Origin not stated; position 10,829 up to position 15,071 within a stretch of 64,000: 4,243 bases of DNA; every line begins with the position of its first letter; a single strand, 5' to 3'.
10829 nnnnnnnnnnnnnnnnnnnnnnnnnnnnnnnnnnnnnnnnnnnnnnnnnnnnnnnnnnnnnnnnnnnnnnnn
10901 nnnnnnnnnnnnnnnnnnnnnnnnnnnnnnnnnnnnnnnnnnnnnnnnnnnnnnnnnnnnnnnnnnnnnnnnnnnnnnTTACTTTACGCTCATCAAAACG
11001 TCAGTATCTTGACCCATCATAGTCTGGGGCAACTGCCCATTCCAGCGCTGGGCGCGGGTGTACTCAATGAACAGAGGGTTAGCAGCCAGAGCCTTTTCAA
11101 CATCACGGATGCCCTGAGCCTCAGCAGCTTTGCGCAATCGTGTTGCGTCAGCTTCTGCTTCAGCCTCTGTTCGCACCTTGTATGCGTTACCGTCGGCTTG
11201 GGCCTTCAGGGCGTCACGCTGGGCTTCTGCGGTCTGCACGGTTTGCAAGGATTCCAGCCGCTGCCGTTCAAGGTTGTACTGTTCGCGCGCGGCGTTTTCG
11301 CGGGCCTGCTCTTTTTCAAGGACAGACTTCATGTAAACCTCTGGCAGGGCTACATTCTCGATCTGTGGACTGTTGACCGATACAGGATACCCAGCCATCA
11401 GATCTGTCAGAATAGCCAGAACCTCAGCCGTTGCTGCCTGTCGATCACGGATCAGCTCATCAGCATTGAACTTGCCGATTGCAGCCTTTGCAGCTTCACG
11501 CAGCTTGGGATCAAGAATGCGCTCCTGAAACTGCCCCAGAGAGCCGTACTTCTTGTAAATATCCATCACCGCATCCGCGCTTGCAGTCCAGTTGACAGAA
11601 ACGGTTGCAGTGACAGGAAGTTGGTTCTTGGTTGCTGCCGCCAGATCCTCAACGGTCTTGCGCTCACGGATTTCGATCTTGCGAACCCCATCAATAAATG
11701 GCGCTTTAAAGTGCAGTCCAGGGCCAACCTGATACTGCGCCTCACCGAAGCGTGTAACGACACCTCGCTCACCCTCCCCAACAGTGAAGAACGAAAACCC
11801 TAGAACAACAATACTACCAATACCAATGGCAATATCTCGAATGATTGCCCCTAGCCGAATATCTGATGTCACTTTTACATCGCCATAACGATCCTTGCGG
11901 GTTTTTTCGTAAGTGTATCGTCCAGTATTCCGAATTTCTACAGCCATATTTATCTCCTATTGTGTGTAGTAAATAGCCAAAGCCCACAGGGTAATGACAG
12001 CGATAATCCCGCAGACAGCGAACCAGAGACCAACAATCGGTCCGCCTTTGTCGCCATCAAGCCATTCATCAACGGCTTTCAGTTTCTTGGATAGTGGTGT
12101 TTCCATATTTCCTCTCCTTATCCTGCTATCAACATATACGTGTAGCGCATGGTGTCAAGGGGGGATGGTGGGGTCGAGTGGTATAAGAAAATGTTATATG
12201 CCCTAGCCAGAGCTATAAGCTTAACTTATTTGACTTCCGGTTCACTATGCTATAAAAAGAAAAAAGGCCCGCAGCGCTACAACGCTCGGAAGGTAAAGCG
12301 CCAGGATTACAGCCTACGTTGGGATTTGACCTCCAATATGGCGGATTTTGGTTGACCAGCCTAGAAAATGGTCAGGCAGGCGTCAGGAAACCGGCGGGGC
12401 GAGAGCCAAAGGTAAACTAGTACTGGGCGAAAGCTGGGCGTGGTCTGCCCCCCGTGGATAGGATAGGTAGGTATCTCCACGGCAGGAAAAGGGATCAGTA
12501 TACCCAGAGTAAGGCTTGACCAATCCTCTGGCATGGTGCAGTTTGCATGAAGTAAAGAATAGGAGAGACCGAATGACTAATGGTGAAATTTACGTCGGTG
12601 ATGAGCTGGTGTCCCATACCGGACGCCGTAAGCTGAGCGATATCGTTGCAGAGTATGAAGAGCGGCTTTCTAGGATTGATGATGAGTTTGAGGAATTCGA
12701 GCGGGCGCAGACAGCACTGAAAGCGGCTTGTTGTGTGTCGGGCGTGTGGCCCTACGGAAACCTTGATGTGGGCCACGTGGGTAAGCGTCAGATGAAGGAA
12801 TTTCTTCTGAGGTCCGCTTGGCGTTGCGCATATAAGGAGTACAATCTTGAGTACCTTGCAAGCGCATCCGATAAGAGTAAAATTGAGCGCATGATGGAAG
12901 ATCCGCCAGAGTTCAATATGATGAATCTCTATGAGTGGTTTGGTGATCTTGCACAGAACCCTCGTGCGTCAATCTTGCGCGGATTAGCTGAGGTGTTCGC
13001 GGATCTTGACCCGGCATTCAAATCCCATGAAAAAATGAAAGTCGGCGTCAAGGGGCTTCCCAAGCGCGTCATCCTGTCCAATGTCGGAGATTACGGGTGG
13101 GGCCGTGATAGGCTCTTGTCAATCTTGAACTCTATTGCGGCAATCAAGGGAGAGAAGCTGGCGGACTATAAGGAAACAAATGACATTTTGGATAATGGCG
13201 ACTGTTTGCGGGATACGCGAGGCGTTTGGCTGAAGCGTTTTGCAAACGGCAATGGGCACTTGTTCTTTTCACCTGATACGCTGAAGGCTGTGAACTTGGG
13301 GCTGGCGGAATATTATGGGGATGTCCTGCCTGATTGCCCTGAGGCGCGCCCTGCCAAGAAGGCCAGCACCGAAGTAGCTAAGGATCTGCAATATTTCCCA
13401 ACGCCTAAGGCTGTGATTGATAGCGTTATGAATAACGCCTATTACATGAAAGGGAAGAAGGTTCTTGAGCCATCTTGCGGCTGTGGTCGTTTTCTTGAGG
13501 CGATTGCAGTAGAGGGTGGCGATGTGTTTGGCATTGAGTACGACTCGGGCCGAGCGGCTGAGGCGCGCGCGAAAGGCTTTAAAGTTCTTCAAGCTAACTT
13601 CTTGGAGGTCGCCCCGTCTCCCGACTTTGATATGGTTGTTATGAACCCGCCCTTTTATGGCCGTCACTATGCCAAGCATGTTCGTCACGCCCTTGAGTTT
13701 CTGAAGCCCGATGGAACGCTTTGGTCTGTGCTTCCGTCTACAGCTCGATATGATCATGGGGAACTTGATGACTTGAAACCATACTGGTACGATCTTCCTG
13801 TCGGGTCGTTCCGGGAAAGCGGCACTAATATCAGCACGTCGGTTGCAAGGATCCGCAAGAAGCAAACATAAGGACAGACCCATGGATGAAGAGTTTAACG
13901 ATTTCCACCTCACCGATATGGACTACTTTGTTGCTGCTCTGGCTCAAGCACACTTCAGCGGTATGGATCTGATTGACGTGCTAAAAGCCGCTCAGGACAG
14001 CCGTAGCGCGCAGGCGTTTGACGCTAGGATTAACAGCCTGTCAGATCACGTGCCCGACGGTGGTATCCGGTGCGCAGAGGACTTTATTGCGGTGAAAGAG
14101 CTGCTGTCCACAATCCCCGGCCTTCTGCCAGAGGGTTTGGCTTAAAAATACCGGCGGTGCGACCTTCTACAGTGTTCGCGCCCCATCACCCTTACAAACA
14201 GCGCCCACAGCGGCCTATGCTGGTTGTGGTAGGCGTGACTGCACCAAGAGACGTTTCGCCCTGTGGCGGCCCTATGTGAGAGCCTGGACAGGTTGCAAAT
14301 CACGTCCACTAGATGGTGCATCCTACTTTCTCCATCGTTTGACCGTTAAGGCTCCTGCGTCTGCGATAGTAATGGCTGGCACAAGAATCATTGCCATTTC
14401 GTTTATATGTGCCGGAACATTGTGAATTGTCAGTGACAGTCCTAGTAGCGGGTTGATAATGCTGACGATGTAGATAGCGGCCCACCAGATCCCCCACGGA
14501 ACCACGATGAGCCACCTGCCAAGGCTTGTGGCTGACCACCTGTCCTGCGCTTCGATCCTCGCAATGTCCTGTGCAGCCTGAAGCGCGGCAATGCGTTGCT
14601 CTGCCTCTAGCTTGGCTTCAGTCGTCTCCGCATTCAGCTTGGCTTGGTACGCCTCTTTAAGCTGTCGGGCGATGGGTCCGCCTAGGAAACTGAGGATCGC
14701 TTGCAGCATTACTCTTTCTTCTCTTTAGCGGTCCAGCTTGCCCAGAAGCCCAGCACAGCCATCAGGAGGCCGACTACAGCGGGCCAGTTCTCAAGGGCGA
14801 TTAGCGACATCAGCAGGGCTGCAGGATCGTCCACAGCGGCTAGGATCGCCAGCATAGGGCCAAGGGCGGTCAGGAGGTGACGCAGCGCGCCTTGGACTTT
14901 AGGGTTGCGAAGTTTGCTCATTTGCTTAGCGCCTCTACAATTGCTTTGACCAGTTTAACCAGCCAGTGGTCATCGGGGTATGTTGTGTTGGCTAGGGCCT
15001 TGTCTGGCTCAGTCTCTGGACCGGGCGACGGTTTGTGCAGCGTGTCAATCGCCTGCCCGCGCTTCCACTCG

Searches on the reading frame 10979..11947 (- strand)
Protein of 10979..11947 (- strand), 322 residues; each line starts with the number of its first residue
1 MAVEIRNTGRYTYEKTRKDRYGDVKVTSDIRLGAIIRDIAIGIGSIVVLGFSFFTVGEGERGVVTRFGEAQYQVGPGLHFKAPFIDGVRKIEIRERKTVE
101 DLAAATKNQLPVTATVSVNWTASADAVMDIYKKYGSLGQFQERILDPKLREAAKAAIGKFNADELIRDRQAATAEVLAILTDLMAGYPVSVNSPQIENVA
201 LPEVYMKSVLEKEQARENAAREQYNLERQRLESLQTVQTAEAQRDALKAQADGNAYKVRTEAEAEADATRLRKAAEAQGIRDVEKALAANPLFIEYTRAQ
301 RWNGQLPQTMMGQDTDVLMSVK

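Call 30: search_protein_families(library=pfam, max_evalue=0.01, proteins=[window:10979-11947:-])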
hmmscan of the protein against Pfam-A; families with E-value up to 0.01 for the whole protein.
window:10979-11947:- (322 aa): 1 family
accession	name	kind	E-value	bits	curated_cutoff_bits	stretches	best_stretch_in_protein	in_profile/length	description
PF01145.31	Band_7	-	5.8e-31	108.3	23.6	1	55-229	2-175/176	SPFH domain / Band 7 family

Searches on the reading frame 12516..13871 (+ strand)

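Call 30: search_protein_families(library=pfam, max_evalue=0.01, proteins=[window:12516-13871:+])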
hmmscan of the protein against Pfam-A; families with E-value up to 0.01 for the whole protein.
window:12516-13871:+ (451 aa): 9 families
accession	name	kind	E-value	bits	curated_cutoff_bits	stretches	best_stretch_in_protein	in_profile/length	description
PF13708.11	DUF4942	-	9.9e-32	110.6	25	1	97-269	4-190/190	Domain of unknown function (DUF4942)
PF19587.5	DUF6094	-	3.7e-07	29.7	22.8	1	291-381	135-229/344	Uncharacterised methyltransferase family (DUF6094)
PF05175.20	MTS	-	6.3e-06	26.4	23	1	347-413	75-147/170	Methyltransferase small domain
PF13649.12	Methyltransf_25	-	9.3e-06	26.7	27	1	316-400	1-97/97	Methyltransferase domain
PF08241.18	Methyltransf_11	-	0.00016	22.7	21.2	1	317-402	1-93/95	Methyltransferase domain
PF07021.18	MetW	-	0.00031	20.9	21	1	311-389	12-94/193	Methionine biosynthesis protein MetW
PF13847.12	Methyltransf_31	-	0.00034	20.7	27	1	312-408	3-113/145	Methyltransferase domain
PF13489.12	Methyltransf_23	-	0.00058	20.1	27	1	312-428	22-137/164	Methyltransferase domain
PF02384.22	N6_Mtase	-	0.0078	16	20.4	0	283-327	18-61/311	N-6 DNA Methylase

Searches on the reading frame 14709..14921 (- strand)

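Call 30: search_protein_families(library=pfam, max_evalue=0.01, proteins=[window:14709-14921:-])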
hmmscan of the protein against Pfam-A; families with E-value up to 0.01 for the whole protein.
window:14709-14921:- (70 aa): 1 family
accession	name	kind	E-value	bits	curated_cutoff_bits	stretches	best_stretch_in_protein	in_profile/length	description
PF16080.10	Phage_holin_2_3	-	0.00035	21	28.8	1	35-68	15-48/56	Bacteriophage holin family HP1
